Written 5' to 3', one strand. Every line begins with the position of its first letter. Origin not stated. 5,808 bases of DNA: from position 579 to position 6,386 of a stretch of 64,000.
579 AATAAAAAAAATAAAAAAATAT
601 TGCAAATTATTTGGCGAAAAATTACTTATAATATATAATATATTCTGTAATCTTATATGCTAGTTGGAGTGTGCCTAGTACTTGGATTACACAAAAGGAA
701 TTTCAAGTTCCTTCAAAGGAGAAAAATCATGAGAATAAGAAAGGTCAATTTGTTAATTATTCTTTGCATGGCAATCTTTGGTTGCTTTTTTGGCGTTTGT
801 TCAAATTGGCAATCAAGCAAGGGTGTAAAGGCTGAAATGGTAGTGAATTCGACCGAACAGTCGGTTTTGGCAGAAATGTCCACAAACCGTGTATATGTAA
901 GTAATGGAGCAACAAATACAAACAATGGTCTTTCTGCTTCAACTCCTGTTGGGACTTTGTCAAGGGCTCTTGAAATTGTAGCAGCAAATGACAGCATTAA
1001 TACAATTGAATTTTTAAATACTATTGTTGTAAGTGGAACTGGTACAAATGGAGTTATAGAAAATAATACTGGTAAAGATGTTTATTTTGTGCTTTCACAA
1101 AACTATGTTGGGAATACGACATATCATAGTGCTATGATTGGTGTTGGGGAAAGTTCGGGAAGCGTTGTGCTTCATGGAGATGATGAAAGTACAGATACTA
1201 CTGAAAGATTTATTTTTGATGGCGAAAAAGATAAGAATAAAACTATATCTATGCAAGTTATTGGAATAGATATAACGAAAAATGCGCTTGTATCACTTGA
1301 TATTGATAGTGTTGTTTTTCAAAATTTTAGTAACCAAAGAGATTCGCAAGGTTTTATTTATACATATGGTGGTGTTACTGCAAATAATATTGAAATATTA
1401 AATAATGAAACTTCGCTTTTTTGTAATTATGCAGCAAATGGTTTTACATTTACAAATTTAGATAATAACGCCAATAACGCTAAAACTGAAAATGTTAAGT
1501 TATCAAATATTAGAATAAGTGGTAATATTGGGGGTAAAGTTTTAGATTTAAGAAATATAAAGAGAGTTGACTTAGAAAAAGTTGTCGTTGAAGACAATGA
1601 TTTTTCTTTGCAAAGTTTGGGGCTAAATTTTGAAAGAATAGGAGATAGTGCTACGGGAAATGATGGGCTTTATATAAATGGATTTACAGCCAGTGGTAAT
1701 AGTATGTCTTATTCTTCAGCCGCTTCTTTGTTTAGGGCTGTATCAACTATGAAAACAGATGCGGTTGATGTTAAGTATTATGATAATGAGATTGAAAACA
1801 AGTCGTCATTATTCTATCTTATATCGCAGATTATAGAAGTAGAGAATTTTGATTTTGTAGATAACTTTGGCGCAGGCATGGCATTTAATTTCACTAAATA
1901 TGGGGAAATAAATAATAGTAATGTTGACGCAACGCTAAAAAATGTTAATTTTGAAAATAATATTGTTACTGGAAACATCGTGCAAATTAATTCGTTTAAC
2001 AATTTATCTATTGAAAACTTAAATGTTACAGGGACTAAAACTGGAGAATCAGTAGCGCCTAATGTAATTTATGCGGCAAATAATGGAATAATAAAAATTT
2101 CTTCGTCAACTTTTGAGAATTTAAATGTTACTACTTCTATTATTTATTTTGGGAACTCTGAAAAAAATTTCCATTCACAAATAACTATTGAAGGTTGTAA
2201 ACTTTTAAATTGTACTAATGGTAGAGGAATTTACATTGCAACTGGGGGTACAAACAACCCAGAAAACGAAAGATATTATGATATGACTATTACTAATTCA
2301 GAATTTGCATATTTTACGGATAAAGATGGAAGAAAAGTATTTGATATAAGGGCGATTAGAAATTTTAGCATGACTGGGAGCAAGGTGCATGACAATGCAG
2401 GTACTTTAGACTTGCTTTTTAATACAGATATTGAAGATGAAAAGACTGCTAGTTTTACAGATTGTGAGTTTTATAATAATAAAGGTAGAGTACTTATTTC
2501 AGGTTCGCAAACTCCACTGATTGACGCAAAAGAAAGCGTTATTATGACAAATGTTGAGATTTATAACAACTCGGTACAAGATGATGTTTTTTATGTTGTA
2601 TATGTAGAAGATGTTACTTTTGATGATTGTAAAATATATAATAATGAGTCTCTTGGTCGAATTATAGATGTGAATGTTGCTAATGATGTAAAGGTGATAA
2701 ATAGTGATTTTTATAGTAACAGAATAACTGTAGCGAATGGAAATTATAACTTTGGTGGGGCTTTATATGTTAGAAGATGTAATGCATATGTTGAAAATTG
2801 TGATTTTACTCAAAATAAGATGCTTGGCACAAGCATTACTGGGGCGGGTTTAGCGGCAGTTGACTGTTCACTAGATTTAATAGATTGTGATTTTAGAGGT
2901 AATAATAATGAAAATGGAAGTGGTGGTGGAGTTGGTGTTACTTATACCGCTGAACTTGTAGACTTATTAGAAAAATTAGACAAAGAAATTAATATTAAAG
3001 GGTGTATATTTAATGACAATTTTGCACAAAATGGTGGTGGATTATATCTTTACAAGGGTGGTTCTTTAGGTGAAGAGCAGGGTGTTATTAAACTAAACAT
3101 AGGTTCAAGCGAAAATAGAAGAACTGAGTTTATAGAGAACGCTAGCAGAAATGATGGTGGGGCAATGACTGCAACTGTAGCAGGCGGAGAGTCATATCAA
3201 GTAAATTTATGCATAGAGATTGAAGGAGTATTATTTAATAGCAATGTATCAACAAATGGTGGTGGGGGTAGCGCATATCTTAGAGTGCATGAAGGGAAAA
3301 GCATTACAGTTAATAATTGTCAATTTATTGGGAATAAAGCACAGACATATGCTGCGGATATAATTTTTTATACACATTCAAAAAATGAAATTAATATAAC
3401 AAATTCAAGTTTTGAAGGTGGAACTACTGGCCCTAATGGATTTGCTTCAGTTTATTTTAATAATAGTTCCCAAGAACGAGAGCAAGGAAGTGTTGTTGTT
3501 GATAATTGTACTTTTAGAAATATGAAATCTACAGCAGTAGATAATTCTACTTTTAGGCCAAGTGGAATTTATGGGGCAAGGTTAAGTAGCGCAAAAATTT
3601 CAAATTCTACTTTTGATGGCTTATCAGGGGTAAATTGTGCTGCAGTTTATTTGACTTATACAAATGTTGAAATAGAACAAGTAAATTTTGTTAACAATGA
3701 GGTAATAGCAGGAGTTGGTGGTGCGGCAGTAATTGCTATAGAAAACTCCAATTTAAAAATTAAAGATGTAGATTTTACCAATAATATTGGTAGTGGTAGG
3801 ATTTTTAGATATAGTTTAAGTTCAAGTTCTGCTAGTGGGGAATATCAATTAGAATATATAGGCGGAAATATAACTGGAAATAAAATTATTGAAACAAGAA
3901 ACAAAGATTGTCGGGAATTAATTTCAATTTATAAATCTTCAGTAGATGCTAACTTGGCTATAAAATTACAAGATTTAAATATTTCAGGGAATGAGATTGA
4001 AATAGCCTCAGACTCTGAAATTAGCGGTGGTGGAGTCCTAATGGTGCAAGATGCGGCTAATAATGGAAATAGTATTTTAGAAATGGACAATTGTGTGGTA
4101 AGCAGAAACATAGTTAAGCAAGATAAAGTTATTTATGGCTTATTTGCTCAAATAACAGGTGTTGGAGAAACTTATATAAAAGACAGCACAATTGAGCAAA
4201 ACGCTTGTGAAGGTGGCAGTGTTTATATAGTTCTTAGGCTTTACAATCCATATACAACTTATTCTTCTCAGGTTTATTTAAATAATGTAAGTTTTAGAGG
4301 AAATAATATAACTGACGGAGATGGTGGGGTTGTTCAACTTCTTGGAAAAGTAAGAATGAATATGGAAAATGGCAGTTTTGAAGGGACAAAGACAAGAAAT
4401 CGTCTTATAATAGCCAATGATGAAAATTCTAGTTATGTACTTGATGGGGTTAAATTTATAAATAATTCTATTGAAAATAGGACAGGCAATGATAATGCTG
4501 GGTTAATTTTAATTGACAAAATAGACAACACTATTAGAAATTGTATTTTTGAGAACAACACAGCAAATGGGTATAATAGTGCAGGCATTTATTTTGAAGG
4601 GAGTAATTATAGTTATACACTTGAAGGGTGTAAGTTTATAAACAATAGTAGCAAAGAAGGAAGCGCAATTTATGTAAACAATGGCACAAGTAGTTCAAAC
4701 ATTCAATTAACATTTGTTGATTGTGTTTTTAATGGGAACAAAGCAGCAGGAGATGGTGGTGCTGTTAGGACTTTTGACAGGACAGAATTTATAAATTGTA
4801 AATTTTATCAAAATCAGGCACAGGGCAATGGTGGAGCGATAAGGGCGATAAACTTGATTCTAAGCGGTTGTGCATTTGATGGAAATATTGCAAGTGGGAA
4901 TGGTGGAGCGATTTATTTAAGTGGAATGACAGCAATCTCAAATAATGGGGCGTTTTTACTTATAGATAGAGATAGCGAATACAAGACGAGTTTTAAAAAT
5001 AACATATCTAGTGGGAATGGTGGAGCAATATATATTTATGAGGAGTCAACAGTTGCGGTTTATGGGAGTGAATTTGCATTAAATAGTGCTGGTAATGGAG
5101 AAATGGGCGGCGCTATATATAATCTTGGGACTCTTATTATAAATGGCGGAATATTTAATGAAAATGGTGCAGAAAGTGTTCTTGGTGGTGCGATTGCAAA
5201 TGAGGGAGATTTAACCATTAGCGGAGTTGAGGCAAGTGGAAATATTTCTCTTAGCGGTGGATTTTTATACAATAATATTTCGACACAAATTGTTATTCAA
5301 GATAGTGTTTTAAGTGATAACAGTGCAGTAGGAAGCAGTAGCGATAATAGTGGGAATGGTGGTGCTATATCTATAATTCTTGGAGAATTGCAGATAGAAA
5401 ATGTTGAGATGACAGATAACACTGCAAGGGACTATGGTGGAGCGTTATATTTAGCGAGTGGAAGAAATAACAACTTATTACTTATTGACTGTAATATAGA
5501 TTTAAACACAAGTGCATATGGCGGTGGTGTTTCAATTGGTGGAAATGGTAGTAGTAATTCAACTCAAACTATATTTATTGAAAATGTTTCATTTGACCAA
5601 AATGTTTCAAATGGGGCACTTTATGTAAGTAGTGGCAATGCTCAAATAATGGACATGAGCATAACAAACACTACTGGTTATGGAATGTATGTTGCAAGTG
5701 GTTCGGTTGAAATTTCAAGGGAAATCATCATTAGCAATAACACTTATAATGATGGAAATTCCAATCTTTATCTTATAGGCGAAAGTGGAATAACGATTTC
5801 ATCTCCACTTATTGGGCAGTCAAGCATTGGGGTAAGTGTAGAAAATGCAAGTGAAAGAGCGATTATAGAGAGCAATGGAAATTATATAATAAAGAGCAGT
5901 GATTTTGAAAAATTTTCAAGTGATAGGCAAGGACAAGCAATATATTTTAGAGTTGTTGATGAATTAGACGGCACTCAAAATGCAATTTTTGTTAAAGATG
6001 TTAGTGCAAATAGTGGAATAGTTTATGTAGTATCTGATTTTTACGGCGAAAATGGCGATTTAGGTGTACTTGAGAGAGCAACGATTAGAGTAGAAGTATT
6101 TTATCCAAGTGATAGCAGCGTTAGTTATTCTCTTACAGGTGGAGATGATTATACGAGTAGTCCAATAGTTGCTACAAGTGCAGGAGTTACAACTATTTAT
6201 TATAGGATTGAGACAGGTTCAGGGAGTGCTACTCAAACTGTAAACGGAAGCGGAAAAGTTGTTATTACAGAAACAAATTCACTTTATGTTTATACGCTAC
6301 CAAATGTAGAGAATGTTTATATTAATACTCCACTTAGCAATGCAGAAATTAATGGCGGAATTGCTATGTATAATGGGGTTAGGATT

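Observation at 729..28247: A single 27.5-kb ORF encoding a ~9,170-residue tail-anchored surface protein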

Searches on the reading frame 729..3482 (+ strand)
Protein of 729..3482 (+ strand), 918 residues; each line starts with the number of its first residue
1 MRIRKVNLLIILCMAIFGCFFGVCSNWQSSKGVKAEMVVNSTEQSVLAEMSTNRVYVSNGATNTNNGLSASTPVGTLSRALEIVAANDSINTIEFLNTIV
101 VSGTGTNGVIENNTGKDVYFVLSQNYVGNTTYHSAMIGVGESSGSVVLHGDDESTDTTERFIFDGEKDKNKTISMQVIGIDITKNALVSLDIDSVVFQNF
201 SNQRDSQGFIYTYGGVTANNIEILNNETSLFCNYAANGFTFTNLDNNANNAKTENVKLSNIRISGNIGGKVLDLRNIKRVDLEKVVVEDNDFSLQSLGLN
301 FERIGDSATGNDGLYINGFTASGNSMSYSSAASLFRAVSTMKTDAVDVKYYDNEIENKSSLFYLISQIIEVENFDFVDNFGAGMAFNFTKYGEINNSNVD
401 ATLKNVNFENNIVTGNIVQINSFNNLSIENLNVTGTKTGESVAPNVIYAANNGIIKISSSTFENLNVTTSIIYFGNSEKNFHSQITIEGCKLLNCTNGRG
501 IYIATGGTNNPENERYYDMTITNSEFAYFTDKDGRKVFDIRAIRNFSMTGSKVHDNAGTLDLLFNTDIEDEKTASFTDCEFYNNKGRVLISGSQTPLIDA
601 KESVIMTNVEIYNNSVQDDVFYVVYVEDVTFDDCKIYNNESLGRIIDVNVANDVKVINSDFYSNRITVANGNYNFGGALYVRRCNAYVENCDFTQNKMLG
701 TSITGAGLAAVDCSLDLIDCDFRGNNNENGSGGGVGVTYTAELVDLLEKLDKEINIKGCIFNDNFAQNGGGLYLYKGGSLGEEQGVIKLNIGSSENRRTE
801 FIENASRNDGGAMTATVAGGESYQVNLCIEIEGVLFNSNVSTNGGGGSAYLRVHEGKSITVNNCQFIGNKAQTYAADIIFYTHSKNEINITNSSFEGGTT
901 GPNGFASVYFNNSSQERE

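Call 8: search_protein_families(library=pfam, proteins=[window:729-3482:+], max_evalue=0.01)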
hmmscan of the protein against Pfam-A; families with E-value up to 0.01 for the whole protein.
window:729-3482:+ (918 aa): 0 families

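Call 18: find_homologous_proteins(query=window:729-3482:+, max_evalue=0.00001)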
Query window:729-3482:+: 8000 candidates shared short words with the query, none scored E <= 0.00001.

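Call 24: search_protein_families(library=ncbifam, proteins=[window:729-3482:+], max_evalue=0.1)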
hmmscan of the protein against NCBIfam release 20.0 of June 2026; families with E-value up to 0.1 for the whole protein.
window:729-3482:+ (918 aa): 1 family
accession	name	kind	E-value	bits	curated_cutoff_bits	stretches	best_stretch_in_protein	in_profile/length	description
NF000056.3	penta_rpt_QnrS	exception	0.089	12.4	460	0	617-726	65-172/218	QnrS family quinolone resistance pentapeptide repeat protein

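Call 27: find_related_loci(query=window:729-3482:+, collection=metagenome_contigs, flank=10000)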
Query window:729-3482:+ (918 aa) in metagenome_contigs; peptide patterns used: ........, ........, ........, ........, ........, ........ (x = any residue, [..] = any of these).
73 stretches matched a pattern; 1 encode a relative of the query (tblastn E <= 1e-3); 1 distinct loci.
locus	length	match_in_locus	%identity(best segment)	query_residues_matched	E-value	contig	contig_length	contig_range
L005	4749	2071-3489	27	628-915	1e-9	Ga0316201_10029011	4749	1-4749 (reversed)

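Call 78: search_solved_structures(query=window:729-3482:+, max_evalue=0.1)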
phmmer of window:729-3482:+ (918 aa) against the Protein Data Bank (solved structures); distinct sequences matched with E-value up to 0.1: 0.

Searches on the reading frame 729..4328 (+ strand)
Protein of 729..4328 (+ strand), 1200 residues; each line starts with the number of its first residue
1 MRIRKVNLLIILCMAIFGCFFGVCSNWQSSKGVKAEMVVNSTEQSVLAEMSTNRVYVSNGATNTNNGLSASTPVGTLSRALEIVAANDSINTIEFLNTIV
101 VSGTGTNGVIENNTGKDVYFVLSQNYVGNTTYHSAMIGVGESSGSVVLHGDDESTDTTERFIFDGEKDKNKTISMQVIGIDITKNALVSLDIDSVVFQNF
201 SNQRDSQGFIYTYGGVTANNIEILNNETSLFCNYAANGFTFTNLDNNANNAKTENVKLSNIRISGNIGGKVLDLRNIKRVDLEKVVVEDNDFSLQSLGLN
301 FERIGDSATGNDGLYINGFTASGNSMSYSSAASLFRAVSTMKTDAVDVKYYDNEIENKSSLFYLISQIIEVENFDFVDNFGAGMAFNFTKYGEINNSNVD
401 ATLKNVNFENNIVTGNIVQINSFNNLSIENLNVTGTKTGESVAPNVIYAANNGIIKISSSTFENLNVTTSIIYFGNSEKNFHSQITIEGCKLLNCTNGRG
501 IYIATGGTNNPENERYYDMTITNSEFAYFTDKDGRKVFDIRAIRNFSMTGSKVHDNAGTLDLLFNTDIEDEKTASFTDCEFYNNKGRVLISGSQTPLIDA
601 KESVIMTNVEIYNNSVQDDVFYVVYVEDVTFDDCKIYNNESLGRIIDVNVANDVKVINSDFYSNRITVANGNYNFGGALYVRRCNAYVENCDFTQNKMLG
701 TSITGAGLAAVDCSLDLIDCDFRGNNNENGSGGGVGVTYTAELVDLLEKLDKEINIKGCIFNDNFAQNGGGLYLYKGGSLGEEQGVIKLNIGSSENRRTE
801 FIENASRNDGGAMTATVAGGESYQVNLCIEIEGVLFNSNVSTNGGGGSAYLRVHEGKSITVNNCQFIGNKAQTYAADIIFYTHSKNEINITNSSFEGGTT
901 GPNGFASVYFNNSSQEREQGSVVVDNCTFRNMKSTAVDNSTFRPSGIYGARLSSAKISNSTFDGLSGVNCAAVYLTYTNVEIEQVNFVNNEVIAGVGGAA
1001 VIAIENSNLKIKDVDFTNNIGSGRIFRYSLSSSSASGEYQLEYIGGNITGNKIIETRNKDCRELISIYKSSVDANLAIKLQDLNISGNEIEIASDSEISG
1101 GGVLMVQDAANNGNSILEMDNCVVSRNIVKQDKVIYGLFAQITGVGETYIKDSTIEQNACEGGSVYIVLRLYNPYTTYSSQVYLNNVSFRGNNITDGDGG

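Call 51: search_protein_representatives(protein=window:729-4328:+)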
Query: 1200 residues. Proteins with E-value up to 0.001 (for the whole library): 18; up to 1e-10: 3; up to 1e-30: 1. The best 18 are listed.
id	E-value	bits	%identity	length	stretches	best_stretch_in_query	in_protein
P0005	2.6e-34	135.1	40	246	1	1-230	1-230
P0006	1.5e-28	116.1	33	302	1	638-929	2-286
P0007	3.0e-11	58.8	39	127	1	1-121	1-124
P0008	3.4e-09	52.0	30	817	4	780-1007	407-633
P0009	4.2e-07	45.0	34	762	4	659-873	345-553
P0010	4.4e-06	41.7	35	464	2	638-772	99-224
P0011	7.9e-06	40.8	27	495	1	632-878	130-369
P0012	4.0e-05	38.5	33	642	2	622-736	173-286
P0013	6.4e-05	37.8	27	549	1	705-1028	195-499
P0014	1.7e-04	36.4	32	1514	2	669-779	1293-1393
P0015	2.2e-04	36.0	34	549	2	658-742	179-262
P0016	3.9e-04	35.2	32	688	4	663-778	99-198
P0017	4.2e-04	35.1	32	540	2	675-912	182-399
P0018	6.9e-04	34.4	31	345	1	618-912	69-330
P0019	8.0e-04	34.2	35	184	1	715-881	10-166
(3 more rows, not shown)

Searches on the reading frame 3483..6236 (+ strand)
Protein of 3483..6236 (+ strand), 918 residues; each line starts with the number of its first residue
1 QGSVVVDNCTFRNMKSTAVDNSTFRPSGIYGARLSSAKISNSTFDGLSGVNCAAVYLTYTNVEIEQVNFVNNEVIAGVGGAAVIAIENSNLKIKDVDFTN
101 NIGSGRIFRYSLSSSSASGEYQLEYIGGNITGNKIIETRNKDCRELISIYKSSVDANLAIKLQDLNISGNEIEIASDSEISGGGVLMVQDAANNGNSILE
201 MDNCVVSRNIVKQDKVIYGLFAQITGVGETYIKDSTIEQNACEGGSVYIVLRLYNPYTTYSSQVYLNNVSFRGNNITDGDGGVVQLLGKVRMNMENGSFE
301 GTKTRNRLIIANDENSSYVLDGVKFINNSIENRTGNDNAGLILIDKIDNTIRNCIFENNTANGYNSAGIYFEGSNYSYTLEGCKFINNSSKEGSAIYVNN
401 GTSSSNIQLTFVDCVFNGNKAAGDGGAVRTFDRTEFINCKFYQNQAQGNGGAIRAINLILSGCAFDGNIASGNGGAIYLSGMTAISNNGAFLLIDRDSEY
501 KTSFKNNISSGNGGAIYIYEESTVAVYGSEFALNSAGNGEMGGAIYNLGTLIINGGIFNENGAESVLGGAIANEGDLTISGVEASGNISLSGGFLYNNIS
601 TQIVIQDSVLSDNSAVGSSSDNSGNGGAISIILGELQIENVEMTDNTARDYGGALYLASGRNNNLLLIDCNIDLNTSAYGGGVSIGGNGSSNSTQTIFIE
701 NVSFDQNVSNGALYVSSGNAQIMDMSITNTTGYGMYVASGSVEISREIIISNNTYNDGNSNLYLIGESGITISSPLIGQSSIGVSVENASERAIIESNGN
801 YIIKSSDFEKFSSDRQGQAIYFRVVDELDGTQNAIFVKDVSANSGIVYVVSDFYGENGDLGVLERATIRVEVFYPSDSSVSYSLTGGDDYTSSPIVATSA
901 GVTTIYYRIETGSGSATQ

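Call 8: search_protein_families(library=pfam, proteins=[window:3483-6236:+], max_evalue=0.01)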
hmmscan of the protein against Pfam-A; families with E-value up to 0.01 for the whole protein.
window:3483-6236:+ (918 aa): 2 families
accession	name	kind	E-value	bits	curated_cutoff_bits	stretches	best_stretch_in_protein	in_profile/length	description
PF13229.12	Beta_helix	-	2.9e-13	50.2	25.9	2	268-441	10-158/158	Right handed beta helix region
PF02415.23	Chlam_PMP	-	4.6e-11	42.2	20.6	1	502-518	2-18/19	Chlamydia polymorphic membrane protein (Chlamydia_PMP) repeat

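Call 24: search_protein_families(library=ncbifam, proteins=[window:3483-6236:+], max_evalue=0.1)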
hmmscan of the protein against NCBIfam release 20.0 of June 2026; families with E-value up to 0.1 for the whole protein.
window:3483-6236:+ (918 aa): 1 family
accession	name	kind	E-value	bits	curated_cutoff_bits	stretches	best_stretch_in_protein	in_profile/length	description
TIGR01376.1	POMP_repeat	repeat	1.6e-08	34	15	1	502-517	5-20/28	polymorphic outer membrane protein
